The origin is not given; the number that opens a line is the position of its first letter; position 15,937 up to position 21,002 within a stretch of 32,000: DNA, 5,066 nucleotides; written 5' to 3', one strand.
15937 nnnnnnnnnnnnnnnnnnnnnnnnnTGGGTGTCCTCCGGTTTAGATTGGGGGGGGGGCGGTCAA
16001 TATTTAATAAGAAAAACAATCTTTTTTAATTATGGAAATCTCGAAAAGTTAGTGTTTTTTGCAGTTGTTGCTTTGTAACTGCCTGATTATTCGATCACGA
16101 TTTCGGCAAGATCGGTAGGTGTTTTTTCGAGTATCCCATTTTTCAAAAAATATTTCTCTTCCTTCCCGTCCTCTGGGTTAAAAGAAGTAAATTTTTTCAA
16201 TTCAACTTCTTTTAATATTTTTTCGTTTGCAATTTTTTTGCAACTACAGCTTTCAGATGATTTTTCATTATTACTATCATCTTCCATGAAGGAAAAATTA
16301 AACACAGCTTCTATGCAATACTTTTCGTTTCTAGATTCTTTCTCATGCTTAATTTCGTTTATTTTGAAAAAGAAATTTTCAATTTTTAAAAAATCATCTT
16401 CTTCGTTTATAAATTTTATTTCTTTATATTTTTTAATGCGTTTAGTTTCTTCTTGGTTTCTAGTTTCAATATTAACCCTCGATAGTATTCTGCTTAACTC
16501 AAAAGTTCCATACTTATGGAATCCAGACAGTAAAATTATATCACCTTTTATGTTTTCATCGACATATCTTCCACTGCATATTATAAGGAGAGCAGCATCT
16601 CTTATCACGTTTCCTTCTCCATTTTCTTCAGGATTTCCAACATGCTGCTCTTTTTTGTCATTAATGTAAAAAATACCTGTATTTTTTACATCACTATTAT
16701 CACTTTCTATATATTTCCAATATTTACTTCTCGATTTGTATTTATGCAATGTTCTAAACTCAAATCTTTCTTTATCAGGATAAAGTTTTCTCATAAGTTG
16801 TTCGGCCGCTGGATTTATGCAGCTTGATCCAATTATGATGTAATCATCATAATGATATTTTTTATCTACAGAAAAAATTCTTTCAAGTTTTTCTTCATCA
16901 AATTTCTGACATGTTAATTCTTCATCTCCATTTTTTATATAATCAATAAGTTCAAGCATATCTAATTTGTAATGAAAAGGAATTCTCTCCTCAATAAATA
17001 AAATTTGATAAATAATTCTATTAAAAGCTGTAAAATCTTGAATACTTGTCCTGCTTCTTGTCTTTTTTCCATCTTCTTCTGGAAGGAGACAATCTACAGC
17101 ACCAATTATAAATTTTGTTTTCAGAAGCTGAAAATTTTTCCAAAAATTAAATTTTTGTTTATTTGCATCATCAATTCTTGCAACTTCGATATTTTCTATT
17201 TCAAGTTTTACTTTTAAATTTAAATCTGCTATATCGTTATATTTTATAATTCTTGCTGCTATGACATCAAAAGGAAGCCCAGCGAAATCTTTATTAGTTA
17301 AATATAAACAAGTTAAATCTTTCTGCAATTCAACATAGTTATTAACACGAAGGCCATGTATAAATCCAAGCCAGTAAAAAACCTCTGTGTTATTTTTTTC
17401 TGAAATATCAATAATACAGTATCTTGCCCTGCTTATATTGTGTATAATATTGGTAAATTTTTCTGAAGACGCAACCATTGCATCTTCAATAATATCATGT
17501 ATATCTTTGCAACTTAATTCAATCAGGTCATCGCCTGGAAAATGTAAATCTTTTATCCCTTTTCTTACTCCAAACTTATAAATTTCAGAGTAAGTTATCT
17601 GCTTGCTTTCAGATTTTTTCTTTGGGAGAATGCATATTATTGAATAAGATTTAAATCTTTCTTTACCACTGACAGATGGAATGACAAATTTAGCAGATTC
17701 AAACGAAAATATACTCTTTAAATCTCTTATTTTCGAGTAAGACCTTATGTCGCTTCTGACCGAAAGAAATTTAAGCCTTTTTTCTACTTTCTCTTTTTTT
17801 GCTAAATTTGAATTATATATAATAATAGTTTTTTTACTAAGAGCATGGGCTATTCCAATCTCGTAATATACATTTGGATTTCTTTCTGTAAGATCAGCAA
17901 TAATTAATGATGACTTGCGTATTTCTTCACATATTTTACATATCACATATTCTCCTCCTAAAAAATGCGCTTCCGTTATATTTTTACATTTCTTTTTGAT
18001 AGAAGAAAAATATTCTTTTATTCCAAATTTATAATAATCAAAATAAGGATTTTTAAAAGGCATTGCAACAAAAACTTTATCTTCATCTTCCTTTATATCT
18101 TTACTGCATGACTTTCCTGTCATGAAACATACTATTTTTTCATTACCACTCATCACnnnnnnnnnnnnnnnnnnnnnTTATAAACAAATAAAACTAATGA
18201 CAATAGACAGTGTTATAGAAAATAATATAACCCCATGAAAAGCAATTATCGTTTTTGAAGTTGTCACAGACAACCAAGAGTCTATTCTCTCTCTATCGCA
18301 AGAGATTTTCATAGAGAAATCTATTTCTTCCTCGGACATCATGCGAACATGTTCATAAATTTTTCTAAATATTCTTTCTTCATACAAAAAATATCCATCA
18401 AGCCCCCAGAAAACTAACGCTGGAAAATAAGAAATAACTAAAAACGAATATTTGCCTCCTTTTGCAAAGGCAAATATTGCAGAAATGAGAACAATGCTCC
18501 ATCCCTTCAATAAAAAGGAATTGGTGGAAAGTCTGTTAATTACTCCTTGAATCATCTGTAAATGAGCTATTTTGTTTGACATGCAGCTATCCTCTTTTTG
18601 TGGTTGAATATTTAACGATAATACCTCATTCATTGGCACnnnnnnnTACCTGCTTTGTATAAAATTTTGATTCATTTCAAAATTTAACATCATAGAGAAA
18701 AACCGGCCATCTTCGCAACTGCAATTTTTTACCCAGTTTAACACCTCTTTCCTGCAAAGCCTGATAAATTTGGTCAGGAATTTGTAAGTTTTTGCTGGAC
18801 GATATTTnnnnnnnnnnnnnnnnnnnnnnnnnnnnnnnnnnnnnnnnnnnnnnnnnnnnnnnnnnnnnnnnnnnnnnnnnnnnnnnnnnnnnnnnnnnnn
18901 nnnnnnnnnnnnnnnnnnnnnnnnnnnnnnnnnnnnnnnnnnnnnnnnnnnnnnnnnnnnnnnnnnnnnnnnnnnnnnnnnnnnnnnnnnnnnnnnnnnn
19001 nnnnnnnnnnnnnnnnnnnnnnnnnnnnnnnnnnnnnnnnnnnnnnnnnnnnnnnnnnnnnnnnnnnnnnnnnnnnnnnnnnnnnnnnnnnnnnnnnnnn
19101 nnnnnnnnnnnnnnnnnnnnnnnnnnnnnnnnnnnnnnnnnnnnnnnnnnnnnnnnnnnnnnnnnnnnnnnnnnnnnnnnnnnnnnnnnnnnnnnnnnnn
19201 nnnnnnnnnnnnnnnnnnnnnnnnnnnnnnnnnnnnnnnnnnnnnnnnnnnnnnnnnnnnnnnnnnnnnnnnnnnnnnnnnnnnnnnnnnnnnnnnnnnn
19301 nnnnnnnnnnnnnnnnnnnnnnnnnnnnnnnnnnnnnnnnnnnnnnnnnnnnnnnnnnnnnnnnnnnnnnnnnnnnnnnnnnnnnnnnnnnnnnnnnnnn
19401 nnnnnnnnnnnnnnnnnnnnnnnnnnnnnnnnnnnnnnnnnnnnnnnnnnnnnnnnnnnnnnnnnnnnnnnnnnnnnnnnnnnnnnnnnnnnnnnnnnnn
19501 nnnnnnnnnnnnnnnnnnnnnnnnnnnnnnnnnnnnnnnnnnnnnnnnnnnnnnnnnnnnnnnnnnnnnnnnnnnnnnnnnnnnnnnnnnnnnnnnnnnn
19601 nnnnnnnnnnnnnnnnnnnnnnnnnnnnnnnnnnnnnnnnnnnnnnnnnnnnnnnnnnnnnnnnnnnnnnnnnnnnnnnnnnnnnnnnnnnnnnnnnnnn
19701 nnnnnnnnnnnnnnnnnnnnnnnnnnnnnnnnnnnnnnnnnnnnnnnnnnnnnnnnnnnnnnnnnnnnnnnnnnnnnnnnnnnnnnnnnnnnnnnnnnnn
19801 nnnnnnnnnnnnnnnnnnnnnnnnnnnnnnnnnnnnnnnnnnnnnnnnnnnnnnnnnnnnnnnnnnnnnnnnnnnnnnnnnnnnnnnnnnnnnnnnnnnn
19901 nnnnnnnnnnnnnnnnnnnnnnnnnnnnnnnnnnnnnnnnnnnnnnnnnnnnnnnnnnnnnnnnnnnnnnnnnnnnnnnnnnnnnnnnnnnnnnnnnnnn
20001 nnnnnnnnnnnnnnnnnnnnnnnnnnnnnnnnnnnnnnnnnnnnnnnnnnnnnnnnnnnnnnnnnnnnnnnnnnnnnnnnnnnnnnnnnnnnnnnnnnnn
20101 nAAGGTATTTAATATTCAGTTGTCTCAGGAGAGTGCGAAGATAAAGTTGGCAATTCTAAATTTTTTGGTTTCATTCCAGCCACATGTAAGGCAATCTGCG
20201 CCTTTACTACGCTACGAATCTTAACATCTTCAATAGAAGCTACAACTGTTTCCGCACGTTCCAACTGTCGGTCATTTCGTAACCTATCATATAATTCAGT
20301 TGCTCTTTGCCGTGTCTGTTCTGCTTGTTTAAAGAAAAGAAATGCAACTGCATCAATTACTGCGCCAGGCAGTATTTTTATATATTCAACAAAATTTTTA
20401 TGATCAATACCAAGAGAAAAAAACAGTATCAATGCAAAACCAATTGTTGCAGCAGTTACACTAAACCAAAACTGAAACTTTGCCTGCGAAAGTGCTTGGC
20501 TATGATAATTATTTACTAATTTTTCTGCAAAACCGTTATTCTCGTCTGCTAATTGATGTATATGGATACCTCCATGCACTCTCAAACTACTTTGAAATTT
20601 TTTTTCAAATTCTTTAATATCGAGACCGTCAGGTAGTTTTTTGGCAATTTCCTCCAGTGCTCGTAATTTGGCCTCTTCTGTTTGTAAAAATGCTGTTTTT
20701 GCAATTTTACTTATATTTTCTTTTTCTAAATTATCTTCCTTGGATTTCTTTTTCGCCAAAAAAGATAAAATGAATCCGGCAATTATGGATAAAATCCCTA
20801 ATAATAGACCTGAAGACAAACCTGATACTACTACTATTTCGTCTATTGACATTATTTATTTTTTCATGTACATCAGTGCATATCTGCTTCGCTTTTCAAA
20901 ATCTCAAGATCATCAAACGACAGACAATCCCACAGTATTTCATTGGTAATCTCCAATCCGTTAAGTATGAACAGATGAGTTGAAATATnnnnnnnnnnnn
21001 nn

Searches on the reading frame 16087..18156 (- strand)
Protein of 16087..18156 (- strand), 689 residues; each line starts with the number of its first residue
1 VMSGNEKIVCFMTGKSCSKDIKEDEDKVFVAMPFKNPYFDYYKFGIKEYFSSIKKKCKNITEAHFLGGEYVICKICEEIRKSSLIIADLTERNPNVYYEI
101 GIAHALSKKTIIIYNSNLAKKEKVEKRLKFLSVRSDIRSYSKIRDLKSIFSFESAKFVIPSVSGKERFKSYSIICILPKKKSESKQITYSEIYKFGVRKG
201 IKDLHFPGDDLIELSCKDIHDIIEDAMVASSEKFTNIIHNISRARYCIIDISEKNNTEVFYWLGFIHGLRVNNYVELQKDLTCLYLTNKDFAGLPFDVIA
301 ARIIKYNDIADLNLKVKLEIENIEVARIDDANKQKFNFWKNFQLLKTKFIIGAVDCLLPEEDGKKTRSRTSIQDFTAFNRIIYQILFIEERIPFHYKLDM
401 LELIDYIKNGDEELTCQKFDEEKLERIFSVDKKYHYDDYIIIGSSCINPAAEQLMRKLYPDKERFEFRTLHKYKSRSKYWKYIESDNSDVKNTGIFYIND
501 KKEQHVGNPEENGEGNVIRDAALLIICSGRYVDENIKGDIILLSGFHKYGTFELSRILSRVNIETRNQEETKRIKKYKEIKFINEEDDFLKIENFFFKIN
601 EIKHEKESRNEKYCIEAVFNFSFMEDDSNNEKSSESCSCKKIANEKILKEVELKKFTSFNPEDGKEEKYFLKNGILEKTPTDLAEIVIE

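Call 43: search_protein_families(library=pfam, proteins=[window:16087-18156:-], max_evalue=0.001)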
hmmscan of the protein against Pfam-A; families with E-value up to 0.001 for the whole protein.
window:16087-18156:- (689 aa): 0 families

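Call 66: search_protein_families(library=padloc, proteins=[window:16087-18156:-], max_evalue=0.001)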
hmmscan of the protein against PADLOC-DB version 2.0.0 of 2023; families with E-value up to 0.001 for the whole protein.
window:16087-18156:- (689 aa): 1 family
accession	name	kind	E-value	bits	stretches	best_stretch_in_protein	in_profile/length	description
PDLC00733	Effector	-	0.00033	17.6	1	74-116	296-338/388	TIR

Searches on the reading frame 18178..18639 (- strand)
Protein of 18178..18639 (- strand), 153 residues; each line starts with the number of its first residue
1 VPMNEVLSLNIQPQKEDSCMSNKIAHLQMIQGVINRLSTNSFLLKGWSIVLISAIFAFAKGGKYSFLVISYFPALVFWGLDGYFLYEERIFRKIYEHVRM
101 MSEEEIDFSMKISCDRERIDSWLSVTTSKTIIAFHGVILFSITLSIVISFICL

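Call 43: search_protein_families(library=pfam, proteins=[window:18178-18639:-], max_evalue=0.001)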
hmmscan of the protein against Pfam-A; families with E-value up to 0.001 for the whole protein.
window:18178-18639:- (153 aa): 0 families

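Call 66: search_protein_families(library=padloc, proteins=[window:18178-18639:-], max_evalue=0.001)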
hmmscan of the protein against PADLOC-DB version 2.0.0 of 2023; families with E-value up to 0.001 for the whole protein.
window:18178-18639:- (153 aa): 4 families
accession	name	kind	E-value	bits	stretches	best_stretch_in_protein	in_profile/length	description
PDLC04686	PDC-M50A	-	8e-45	150.4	1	20-148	1-131/134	-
PDLC04685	PDC-M50A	-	2.8e-39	132.3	1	22-147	4-127/130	-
PDLC04687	PDC-M50A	-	2.5e-21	74.2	1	15-148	4-139/144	-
PDLC04684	PDC-M50A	-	1.8e-19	68.7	1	24-150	15-141/159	-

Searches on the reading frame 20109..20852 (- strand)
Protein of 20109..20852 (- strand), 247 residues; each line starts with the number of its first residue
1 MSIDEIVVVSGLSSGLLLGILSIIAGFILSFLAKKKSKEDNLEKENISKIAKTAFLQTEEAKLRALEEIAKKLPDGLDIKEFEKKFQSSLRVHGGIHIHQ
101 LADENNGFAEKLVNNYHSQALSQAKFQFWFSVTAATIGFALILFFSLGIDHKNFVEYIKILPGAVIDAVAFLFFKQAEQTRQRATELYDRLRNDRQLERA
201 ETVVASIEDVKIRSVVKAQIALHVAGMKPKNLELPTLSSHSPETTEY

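Call 43: search_protein_families(library=pfam, proteins=[window:20109-20852:-], max_evalue=0.001)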
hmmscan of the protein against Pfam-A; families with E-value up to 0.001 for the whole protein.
window:20109-20852:- (247 aa): 1 family
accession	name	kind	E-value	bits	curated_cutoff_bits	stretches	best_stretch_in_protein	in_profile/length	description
PF20712.2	CyanoTRADDas_TM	-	7e-12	45.7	24.3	1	119-183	1-67/68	Cyanobacterial TRADD-N associated 2-Transmembrane domain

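Call 66: search_protein_families(library=padloc, proteins=[window:20109-20852:-], max_evalue=0.001)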
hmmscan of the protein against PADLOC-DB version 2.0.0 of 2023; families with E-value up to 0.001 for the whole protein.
window:20109-20852:- (247 aa): 0 families
